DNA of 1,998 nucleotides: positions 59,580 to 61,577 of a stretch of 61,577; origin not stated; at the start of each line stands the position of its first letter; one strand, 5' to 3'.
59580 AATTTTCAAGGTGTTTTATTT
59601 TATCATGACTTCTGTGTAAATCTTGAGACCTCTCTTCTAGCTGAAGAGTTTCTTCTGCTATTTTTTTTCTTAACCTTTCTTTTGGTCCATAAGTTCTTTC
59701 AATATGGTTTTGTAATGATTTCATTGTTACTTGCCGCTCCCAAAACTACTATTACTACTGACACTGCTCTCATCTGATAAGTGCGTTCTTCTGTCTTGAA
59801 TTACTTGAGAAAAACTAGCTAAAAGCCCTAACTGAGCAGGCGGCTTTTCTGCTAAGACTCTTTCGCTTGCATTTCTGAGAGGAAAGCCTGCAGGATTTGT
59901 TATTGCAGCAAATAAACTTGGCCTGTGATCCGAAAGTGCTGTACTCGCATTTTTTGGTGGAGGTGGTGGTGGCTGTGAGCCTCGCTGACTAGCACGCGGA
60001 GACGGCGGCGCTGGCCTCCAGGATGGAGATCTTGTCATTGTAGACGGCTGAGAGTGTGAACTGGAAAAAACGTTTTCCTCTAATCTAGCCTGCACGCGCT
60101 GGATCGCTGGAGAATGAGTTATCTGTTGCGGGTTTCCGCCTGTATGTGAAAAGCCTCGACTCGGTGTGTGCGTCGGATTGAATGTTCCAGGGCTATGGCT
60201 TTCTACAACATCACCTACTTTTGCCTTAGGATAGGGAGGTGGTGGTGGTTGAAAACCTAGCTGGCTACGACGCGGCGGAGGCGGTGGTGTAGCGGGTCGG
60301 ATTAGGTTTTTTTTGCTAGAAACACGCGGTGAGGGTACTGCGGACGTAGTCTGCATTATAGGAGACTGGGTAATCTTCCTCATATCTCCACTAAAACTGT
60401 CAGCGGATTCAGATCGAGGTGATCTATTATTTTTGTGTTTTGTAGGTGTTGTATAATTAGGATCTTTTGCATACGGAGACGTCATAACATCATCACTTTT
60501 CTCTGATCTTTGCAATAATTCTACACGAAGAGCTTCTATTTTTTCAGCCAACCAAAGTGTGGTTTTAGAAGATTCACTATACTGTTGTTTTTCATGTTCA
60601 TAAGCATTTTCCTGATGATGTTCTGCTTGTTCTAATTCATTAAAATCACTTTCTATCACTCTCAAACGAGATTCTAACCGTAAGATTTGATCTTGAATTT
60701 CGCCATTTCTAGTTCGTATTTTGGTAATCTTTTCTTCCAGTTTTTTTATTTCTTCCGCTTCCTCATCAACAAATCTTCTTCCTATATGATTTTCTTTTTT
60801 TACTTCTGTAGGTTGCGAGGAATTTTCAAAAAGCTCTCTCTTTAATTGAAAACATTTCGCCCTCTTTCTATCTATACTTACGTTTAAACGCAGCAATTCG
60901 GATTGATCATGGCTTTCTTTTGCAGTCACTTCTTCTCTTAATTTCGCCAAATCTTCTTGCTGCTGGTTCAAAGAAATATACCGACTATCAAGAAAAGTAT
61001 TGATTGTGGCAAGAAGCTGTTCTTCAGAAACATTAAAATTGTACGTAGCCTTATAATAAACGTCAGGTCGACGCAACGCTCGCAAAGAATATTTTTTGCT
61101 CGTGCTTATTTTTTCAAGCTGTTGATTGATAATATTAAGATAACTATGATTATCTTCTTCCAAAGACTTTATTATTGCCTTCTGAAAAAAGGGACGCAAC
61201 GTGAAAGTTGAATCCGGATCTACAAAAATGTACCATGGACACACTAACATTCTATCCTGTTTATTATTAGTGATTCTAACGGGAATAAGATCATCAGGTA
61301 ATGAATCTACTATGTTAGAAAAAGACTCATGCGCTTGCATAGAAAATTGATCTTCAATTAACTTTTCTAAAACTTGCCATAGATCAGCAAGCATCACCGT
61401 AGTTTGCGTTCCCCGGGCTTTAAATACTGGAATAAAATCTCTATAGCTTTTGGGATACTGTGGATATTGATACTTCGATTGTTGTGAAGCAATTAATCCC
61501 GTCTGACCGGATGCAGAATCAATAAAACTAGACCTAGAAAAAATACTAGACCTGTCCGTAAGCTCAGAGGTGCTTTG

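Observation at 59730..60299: Poly-proline modules followed by a WH2-like and a WASP connector-like helix: candidate actin-regulatory mimic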

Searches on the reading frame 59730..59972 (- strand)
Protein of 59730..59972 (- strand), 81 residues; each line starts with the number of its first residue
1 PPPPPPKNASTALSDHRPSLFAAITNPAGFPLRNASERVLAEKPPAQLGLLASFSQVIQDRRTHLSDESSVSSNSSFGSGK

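Call 18: search_solved_structures(query=A2, max_evalue=10, show_alignments=5)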
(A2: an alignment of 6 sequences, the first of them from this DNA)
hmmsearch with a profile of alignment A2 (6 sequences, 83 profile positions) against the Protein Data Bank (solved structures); distinct sequences matched with E-value up to 10: 3.
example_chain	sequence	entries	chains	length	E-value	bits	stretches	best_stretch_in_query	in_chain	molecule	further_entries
7cqf_A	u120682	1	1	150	0.29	15.1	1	20-83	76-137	Disks large homolog 4,Disintegrin and metalloproteinase domain-containing protein 22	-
9lrn_A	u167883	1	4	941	1.6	12.7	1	2-45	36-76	cGMP-dependent 3',5'-cyclic phosphodiesterase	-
6gcs_F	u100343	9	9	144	1.7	12.6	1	27-72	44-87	NUFM SUBUNIT | Subunit NUFM of NADH:Ubiquinone Oxidoreductase (Complex I)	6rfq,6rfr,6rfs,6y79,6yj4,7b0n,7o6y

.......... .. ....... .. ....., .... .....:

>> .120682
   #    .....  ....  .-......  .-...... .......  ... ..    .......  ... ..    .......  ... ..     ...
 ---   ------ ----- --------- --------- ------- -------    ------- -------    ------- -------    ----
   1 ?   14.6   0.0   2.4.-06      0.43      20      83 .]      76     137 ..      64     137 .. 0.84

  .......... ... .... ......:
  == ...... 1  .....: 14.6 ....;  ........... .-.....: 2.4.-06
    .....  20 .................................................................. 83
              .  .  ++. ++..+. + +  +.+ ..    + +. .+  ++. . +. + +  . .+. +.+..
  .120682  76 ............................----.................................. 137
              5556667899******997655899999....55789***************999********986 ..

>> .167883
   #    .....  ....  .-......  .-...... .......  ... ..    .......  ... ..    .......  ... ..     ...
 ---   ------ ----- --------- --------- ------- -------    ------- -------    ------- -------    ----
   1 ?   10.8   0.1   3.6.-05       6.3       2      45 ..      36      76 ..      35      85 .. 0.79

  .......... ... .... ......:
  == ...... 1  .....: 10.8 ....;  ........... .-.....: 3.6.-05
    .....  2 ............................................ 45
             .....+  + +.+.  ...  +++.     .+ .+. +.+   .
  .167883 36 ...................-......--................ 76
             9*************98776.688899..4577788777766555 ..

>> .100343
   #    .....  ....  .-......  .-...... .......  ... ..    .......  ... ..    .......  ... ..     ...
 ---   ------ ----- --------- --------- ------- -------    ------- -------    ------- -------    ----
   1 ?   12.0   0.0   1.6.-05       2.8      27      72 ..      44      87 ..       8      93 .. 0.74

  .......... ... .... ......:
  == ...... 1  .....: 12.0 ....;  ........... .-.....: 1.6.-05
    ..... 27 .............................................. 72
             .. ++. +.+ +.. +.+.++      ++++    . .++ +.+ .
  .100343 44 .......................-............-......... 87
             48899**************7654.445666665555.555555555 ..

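Call 53: search_solved_structures(query=A5, max_evalue=10, show_alignments=4)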
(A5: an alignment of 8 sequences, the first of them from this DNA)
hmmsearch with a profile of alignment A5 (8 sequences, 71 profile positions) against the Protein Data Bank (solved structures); distinct sequences matched with E-value up to 10: 13.
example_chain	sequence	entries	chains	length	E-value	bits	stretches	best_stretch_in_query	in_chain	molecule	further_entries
2vcp_D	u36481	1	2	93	0.094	16.3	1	6-54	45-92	NEURAL WISKOTT-ALDRICH SYNDROME PROTEIN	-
6uhc_H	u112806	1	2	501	0.49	14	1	6-57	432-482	Neural Wiskott-Aldrich syndrome protein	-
2a40_C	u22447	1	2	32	0.94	13.1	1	2-31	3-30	Wiskott-Aldrich syndrome protein family member 2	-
9cho_A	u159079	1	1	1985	1.4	12.6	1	35-63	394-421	Leucine-rich repeat serine/threonine-protein kinase 2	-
9y68_A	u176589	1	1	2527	2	12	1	35-63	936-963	Leucine-rich repeat serine/threonine-protein kinase 2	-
9y67_A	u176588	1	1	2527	2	12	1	35-63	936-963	Leucine-rich repeat serine/threonine-protein kinase 2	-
8tyq_A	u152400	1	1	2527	2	12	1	35-63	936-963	Leucine-rich repeat serine/threonine-protein kinase 2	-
6xr4_A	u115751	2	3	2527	2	12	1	35-63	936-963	Leucine-rich repeat serine/threonine-protein kinase 2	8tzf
8tzb_A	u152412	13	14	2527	2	12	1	35-63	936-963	Leucine-rich repeat serine/threonine-protein kinase 2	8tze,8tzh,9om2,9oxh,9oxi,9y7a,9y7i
9oya_B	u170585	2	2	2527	2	12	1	35-63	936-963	Leucine-rich repeat serine/threonine-protein kinase 2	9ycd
7li3_A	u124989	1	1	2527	2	12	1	35-63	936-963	Leucine-rich repeat serine/threonine-protein kinase 2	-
7lht_A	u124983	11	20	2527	2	12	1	35-63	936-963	Leucine-rich repeat serine/threonine-protein kinase 2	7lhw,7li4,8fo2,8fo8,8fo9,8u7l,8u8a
9ci3_A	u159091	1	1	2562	2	12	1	35-63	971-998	Leucine-rich repeat serine/threonine-protein kinase 2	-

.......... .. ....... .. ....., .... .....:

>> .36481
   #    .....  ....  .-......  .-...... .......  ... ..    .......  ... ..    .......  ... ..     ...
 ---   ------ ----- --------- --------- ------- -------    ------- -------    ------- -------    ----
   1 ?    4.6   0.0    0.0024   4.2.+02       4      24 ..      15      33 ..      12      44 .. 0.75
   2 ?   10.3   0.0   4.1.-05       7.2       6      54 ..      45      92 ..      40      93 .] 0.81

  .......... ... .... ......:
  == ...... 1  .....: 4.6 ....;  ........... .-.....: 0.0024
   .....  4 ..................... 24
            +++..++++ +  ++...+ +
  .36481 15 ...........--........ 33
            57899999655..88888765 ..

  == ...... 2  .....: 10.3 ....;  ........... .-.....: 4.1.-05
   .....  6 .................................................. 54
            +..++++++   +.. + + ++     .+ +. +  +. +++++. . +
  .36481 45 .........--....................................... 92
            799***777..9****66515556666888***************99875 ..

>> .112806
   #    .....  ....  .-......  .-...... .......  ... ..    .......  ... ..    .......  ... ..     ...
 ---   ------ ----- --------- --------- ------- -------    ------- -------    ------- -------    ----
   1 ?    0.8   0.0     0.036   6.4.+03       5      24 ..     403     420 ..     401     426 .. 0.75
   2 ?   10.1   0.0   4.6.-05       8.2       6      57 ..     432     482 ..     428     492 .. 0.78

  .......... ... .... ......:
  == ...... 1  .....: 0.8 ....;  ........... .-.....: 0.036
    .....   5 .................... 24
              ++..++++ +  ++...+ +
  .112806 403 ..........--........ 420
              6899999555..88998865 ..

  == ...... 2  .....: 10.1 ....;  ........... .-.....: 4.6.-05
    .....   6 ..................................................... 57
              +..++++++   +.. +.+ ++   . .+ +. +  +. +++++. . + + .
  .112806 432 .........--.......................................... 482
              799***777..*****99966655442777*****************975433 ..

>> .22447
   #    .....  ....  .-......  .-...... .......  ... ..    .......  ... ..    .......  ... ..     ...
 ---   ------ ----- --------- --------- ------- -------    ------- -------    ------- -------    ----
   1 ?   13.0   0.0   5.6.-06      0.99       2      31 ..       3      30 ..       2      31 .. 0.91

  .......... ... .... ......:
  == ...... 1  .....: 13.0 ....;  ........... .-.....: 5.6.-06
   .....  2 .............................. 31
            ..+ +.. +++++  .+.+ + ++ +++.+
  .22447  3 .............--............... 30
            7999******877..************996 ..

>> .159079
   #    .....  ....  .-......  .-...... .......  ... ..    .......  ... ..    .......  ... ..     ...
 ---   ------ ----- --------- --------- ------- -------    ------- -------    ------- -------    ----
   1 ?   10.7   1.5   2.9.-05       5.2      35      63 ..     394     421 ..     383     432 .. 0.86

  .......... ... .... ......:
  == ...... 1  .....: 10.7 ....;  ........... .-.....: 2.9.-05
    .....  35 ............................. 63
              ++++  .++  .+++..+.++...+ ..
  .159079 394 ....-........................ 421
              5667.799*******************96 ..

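Call 89: search_solved_structures(query=A7, max_evalue=10, show_alignments=2)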
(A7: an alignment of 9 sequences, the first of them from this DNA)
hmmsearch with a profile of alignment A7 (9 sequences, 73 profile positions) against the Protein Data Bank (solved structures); distinct sequences matched with E-value up to 10: 3.
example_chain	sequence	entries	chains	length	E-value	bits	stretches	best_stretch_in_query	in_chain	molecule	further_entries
2vcp_D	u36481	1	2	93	0.004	20.7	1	6-54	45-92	NEURAL WISKOTT-ALDRICH SYNDROME PROTEIN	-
2a40_C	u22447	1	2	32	0.42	14.2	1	2-31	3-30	Wiskott-Aldrich syndrome protein family member 2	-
6uhc_H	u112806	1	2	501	1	13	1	6-58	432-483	Neural Wiskott-Aldrich syndrome protein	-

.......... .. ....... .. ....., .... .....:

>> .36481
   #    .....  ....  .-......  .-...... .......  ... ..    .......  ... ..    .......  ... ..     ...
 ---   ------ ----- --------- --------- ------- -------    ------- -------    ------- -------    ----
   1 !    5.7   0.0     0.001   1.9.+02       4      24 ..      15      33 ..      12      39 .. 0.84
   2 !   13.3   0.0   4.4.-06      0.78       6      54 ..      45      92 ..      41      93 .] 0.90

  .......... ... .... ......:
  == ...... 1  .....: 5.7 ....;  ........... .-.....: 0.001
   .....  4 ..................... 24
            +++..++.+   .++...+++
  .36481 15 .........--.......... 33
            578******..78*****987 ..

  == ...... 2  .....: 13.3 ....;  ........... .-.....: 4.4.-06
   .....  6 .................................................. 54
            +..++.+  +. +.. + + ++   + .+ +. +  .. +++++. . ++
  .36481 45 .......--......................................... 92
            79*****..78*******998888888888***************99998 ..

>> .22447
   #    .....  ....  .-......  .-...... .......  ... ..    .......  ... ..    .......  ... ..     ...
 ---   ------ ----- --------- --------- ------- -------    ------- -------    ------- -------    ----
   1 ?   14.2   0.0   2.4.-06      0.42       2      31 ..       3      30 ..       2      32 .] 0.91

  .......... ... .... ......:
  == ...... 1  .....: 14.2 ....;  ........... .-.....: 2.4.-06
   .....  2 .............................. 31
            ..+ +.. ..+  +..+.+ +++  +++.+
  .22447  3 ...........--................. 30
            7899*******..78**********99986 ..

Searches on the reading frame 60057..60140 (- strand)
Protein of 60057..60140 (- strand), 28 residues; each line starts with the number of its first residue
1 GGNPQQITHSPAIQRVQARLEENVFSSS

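Call 95: search_solved_structures(query=A8, max_evalue=10, show_alignments=3)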
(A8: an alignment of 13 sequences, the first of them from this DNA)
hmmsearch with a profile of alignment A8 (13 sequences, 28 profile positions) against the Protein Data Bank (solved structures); distinct sequences matched with E-value up to 10: 12.
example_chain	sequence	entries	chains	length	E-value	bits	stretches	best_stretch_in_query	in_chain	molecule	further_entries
2qb6_A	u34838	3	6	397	0.49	13.5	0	13-25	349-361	Exopolyphosphatase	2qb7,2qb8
4qy0_B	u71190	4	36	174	1.2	12.3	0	13-26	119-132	hemagglutinin | Hemagglutinin HA2 chain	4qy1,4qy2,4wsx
4xq5_B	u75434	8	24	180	1.2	12.2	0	13-26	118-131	Hemagglutinin HA2 chain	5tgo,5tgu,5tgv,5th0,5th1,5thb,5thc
4xqo_B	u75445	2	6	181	1.2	12.2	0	13-26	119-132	Hemagglutinin HA2 chain | Hemagglutinin HA2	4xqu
4d00_B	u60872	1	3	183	1.3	12.1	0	13-26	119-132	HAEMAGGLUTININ HA1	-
3m5g_B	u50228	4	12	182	1.3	12.1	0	13-26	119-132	Hemagglutinin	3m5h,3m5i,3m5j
4cyv_B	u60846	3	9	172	1.4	12.1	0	13-26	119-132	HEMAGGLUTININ | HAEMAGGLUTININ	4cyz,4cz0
4cyw_B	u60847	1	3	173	1.4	12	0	13-26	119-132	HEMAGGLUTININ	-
4wsw_B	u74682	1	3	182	1.5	12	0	13-26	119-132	Hemagglutinin HA2 chain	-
6wf1_B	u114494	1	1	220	2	11.5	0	13-26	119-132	Hemagglutinin HA2 chain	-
6mlm_C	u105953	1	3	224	2.2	11.4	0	13-26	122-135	Hemagglutinin HA2 chain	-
9bu6_D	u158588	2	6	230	2.3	11.3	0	13-26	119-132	Hemagglutinin HA2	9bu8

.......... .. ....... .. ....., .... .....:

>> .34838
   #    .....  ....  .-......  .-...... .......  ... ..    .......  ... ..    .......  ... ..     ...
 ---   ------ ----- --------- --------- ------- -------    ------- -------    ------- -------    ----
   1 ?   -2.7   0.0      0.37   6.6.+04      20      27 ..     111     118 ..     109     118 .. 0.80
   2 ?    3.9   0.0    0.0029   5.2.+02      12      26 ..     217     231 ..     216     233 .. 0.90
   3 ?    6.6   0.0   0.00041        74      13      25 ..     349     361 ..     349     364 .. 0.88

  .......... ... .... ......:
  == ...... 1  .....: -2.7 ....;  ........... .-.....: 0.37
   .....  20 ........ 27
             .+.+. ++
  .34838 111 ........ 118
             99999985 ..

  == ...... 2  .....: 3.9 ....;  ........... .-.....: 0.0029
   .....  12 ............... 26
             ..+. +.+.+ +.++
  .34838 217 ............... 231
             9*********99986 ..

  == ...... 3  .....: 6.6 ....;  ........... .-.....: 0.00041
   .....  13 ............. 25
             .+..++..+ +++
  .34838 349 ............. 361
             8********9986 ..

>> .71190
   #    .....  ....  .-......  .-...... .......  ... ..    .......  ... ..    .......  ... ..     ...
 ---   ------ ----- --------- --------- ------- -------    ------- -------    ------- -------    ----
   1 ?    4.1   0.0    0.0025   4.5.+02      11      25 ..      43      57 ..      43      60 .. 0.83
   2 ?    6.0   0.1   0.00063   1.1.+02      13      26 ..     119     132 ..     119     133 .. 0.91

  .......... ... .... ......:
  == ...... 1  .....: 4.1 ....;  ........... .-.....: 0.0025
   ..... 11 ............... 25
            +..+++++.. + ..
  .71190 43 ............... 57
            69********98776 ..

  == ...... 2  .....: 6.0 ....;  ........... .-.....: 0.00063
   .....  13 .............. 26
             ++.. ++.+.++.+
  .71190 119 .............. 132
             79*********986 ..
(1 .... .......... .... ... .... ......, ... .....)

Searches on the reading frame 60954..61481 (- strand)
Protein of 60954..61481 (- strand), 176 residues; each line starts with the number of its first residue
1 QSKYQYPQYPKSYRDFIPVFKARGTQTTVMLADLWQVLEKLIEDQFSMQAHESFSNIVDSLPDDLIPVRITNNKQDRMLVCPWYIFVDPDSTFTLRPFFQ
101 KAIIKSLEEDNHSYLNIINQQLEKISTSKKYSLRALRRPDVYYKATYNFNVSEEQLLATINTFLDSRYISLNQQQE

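Call 73: search_solved_structures(query=A6, max_evalue=10, show_alignments=0)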
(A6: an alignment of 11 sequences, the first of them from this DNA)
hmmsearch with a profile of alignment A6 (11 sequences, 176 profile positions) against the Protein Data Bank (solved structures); distinct sequences matched with E-value up to 10: 5.
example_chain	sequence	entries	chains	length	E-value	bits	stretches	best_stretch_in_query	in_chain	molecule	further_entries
9efw_A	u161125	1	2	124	0.93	12.5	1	5-40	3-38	Fork head protein homolog 1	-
3au7_A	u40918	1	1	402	1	12.4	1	83-114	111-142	Putative uncharacterized protein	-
4rvz_Z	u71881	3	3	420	1.1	12.4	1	83-114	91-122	tRNA(Ile2) 2-agmatinylcytidine synthetase TiaS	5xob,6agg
3amt_A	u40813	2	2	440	1.1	12.3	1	83-114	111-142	Putative uncharacterized protein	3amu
9y6s_9U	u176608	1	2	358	1.2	12.2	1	77-153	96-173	DUF4200 domain-containing protein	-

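Call 74: search_protein_families(library=pfam, alignment_id=A6, max_evalue=1)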
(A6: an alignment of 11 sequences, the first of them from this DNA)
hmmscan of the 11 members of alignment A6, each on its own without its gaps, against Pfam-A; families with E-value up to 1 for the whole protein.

A. member 1, seq(176 aa): 0 families

B. families by the number of members that match (of 11 scanned): 3 families
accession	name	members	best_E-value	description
PF21590.2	AP5B1_C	1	0.038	AP5B1, C-terminal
PF10446.14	DUF2457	1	0.038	Protein of unknown function (DUF2457)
PF04763.17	DUF562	1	0.067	Protein of unknown function (DUF562)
